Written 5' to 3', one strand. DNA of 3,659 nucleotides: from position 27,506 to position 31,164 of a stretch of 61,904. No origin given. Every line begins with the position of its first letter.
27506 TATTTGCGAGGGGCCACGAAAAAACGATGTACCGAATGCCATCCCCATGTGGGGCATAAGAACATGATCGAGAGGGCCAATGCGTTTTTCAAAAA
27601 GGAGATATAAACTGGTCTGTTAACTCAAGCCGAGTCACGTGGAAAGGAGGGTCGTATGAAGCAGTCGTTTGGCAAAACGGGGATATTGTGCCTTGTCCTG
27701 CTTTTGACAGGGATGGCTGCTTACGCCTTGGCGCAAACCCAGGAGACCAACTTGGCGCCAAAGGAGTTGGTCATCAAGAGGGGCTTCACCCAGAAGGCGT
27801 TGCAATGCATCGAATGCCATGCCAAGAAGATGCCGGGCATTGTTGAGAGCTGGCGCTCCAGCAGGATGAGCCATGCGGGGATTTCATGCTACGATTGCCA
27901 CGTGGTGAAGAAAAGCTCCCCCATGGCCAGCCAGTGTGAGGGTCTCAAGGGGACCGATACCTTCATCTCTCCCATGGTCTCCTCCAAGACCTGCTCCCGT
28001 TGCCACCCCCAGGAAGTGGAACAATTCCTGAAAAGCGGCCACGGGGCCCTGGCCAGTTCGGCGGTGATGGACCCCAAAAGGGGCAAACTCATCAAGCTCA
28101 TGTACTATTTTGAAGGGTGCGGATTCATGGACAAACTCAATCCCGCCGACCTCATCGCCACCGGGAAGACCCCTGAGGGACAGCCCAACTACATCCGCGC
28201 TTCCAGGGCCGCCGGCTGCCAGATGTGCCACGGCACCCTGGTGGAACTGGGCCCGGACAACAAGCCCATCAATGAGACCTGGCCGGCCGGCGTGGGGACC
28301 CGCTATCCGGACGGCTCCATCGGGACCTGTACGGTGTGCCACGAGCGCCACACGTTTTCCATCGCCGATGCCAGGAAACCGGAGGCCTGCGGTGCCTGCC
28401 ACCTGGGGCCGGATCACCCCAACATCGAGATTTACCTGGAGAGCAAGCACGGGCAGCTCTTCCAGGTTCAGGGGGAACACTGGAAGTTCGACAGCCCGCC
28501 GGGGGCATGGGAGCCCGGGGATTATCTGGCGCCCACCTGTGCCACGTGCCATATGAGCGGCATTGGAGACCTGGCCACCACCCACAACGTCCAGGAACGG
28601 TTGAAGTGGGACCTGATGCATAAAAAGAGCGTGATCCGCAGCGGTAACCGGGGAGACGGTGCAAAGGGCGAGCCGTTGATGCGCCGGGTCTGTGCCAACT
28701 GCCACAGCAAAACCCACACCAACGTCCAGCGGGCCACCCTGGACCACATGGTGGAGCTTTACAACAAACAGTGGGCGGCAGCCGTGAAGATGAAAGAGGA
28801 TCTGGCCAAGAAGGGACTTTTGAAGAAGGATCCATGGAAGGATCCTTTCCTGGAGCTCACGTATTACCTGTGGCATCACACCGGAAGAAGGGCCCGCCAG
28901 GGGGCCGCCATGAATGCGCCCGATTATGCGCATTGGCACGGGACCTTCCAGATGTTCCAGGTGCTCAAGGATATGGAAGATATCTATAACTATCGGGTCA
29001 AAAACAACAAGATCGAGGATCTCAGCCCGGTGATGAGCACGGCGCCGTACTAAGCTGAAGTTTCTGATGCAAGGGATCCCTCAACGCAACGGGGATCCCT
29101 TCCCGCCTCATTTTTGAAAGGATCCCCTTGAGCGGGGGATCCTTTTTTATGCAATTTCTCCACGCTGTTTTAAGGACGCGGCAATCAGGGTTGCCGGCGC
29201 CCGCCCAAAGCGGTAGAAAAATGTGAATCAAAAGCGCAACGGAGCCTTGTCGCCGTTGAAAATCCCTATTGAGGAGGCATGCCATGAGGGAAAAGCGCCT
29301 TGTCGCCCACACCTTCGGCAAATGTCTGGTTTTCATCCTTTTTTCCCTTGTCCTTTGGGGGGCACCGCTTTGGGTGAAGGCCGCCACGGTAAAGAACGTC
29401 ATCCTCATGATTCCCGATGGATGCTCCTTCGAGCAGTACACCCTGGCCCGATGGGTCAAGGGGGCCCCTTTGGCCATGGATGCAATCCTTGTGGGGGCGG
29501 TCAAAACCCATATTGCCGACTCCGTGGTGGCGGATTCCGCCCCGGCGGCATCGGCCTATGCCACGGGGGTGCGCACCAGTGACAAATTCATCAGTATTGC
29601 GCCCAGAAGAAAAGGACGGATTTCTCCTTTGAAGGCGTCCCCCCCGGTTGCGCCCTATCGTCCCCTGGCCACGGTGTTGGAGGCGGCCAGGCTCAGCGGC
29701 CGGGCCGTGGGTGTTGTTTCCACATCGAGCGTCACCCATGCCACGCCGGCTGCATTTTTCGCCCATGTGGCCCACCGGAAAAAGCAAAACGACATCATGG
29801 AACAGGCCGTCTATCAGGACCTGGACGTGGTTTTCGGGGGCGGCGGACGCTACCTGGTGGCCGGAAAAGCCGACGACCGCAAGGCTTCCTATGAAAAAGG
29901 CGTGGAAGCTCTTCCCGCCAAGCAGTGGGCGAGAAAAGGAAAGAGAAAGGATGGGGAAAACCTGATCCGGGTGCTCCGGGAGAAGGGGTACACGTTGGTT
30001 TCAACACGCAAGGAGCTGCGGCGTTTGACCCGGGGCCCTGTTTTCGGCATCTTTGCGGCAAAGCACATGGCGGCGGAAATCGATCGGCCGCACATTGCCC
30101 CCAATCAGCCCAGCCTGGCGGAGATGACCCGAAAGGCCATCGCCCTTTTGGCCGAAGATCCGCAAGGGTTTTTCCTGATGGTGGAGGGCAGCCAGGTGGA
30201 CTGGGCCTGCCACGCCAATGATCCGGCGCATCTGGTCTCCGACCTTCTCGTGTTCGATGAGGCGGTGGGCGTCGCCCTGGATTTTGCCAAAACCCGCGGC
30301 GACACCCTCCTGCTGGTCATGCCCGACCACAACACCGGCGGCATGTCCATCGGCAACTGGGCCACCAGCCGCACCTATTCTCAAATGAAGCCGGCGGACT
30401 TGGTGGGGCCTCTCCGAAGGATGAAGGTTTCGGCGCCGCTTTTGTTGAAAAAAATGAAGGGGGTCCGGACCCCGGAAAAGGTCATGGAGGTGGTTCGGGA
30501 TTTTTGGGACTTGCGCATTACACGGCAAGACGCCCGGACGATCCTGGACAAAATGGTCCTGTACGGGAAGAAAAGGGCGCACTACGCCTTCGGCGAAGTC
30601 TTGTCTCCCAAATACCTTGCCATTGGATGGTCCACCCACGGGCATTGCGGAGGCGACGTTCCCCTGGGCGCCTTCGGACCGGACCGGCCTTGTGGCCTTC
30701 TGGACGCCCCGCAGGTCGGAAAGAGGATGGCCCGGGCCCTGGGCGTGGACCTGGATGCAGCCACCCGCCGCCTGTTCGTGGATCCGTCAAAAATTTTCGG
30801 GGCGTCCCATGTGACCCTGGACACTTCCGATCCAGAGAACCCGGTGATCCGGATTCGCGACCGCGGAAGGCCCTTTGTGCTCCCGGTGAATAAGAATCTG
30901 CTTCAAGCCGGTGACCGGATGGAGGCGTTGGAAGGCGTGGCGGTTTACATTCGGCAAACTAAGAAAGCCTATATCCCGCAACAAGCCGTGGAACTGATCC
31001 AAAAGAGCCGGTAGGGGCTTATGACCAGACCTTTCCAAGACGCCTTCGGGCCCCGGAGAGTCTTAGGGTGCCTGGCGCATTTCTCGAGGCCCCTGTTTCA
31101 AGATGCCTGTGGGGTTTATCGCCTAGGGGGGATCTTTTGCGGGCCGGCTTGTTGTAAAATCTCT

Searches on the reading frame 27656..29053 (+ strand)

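Call 39: search_protein_families(library=pfam, max_evalue=0.00001, proteins=[window:27656-29053:+])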
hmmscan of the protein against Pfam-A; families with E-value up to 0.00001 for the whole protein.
window:27656-29053:+ (465 aa): 5 families
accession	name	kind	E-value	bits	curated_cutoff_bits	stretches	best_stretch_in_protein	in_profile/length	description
PF13447.11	Multi-haem_cyto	-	1.5e-29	103.5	21.9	1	224-390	97-262/269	Seven times multi-haem cytochrome CxxCH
PF14522.11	Cytochrome_C7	-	1.4e-12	47.7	24.8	1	184-249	12-66/67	Cytochrome c7 and related cytochrome c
PF14537.11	Cytochrom_c3_2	-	4.2e-07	30.8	25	0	182-249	23-78/79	Cytochrome c3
PF22113.1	Mtrc-MtrF_II-IV_dom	-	2.7e-06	27.5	30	0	223-365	7-138/176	Outer membrane cytochrome MtrC/MtrF-like, domains II/IV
PF13435.11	Cytochrome_C554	-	5.4e-06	27.7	20.8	0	36-82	35-83/84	Cytochrome c554 and c-prime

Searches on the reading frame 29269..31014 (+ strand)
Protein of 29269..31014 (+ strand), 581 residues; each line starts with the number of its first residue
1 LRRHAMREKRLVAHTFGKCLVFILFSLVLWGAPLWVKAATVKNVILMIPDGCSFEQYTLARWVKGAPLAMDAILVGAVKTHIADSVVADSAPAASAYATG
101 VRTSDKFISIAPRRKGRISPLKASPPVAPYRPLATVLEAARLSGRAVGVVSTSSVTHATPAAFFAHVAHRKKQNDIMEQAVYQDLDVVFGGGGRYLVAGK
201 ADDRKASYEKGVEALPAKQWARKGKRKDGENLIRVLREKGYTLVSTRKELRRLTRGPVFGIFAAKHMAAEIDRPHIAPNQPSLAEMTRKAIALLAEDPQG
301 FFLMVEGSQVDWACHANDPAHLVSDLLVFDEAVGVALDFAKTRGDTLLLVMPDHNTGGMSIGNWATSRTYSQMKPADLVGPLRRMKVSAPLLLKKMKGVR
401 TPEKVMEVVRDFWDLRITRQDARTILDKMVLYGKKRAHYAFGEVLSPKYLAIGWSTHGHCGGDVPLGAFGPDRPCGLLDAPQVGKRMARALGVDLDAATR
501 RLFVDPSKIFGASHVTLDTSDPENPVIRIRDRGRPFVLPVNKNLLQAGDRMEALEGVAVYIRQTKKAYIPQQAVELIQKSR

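Call 39: search_protein_families(library=pfam, max_evalue=0.00001, proteins=[window:29269-31014:+])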
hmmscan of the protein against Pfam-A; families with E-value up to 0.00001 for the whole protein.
window:29269-31014:+ (581 aa): 1 family
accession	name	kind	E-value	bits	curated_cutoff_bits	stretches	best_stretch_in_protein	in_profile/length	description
PF00245.25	Alk_phosphatase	-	1.3e-77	262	24.4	1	42-491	2-421/423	Alkaline phosphatase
